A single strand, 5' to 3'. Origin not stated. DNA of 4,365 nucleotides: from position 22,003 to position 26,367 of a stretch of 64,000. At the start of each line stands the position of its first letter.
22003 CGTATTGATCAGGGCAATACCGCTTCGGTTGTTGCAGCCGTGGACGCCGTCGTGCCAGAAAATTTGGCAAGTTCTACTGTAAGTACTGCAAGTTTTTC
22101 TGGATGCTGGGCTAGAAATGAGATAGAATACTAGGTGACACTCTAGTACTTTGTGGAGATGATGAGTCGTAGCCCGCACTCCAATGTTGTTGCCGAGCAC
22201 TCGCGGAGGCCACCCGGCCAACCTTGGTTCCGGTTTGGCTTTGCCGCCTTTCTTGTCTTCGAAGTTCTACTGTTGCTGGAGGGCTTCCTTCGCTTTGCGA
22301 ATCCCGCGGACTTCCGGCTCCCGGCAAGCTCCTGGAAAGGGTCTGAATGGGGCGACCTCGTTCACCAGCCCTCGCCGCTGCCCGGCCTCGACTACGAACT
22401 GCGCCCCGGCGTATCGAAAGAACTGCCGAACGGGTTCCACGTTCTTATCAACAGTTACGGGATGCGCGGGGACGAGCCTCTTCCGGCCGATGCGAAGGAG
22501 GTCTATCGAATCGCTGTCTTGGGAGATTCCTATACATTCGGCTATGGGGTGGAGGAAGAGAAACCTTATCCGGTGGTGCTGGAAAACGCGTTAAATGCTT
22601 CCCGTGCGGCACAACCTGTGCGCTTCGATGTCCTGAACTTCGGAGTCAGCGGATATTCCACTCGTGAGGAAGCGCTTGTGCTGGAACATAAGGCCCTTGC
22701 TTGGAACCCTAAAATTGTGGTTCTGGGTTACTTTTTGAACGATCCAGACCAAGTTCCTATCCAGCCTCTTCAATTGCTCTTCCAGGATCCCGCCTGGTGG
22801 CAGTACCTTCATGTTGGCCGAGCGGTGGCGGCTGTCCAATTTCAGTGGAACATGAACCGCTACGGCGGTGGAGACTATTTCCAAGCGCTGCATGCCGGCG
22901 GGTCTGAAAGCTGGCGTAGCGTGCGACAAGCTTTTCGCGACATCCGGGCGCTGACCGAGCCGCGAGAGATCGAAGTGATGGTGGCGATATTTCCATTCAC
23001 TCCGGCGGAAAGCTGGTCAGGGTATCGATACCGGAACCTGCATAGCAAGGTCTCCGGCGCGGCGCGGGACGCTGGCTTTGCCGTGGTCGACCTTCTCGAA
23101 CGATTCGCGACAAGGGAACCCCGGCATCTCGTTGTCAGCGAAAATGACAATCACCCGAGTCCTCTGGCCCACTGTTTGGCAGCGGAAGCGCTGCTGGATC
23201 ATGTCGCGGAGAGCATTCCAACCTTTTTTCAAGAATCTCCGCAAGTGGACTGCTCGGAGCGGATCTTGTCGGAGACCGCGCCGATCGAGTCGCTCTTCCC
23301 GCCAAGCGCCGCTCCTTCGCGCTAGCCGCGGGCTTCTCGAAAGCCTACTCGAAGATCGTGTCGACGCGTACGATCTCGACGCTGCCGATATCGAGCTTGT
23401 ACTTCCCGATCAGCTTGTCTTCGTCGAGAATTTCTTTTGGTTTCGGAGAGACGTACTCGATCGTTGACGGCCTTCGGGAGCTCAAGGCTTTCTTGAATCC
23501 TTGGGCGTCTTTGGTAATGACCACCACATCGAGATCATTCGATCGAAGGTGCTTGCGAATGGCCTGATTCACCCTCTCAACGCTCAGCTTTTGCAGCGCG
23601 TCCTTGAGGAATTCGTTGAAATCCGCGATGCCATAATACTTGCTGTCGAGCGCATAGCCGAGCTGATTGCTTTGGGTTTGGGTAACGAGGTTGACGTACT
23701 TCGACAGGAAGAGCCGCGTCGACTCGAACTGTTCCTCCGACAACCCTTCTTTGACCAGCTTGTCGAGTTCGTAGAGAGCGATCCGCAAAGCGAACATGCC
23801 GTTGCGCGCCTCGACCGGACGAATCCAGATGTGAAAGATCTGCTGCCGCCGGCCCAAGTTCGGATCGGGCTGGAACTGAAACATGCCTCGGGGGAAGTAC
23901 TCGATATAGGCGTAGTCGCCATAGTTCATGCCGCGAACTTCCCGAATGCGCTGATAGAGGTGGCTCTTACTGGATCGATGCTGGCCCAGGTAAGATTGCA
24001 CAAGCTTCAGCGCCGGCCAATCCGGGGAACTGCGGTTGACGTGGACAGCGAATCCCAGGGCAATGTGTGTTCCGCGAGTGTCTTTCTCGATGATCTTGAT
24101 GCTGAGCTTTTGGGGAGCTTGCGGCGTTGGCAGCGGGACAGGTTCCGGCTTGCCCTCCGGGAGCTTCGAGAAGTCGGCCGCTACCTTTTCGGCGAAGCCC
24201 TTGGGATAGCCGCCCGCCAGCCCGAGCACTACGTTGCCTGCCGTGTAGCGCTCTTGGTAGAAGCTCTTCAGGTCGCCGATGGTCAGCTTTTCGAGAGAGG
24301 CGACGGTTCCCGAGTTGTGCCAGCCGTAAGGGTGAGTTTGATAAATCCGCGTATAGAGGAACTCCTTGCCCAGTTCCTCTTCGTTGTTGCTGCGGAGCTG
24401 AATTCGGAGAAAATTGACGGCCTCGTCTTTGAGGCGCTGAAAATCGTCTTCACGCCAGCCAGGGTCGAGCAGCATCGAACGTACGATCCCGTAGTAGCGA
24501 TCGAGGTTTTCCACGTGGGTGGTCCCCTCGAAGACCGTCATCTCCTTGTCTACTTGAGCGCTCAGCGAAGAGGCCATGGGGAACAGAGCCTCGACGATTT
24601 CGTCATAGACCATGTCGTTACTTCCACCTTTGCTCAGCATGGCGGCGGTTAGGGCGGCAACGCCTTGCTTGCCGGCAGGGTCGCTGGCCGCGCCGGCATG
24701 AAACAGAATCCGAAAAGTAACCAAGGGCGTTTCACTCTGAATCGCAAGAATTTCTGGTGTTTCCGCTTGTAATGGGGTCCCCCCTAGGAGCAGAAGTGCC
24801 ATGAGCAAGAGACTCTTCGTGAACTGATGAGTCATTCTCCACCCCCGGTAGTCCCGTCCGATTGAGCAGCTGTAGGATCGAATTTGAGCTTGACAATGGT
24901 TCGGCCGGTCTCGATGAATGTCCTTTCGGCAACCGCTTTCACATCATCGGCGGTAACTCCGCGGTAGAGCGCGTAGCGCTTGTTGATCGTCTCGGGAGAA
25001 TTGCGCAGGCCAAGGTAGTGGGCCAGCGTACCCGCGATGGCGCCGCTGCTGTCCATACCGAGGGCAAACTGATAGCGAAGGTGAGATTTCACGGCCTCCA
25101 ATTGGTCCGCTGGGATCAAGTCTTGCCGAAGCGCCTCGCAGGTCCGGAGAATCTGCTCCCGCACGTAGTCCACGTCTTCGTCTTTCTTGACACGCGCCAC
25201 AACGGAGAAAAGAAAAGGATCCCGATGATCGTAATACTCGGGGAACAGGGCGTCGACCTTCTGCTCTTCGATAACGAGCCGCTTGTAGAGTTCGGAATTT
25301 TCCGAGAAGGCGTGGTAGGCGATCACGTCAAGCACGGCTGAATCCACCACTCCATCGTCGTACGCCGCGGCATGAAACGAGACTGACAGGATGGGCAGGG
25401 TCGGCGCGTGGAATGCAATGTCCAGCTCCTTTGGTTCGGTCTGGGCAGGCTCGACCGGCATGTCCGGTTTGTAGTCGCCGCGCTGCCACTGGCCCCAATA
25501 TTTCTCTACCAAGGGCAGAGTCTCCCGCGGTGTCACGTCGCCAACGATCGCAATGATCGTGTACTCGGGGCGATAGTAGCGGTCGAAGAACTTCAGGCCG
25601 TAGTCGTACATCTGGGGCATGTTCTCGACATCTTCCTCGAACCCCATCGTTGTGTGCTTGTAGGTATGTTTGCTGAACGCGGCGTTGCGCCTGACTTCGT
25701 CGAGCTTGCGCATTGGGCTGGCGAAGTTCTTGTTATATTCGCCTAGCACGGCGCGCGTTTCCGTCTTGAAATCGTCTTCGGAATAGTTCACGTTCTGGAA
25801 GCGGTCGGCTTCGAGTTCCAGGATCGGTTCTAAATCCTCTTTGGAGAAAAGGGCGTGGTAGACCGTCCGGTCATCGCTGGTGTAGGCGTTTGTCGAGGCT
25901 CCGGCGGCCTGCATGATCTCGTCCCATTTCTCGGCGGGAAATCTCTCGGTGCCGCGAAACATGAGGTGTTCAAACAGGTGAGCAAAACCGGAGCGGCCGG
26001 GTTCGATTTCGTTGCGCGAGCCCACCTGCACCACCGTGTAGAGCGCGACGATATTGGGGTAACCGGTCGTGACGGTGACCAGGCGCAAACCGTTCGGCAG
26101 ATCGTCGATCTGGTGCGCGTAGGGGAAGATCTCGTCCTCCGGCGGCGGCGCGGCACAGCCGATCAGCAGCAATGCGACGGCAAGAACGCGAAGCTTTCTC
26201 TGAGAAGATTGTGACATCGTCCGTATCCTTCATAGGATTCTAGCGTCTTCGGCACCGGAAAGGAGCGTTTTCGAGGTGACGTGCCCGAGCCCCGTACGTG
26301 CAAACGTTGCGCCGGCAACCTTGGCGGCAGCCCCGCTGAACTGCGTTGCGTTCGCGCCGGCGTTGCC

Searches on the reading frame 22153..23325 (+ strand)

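Call 56: search_protein_families(library=pfam, proteins=[window:22153-23325:+], max_evalue=0.00001)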
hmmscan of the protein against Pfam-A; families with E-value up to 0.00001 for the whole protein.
window:22153-23325:+ (390 aa): 1 family
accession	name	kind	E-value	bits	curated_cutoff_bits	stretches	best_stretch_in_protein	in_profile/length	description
PF13472.12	Lipase_GDSL_2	-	2.2e-12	48.2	32.9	1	122-340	1-176/178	GDSL-like Lipase/Acylhydrolase family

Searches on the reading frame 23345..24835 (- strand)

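Call 56: search_protein_families(library=pfam, proteins=[window:23345-24835:-], max_evalue=0.00001)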
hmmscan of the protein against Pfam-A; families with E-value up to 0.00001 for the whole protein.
window:23345-24835:- (496 aa): 2 families
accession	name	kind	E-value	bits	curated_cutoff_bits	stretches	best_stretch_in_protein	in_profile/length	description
PF05193.26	Peptidase_M16_C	-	1.9e-17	64.2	23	1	183-374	1-178/181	Peptidase M16 inactive domain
PF00675.25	Peptidase_M16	-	1.7e-08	35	22.3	1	33-172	6-143/149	Insulinase (Peptidase family M16)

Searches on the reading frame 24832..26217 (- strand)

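Call 56: search_protein_families(library=pfam, proteins=[window:24832-26217:-], max_evalue=0.00001)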
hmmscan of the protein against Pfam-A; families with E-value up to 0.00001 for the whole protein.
window:24832-26217:- (461 aa): 2 families
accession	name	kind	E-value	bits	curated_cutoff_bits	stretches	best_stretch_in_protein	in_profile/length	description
PF00675.25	Peptidase_M16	-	1.2e-22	80.8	22.3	1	55-192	11-147/149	Insulinase (Peptidase family M16)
PF05193.26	Peptidase_M16_C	-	2.4e-18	67.1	23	1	209-378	9-179/181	Peptidase M16 inactive domain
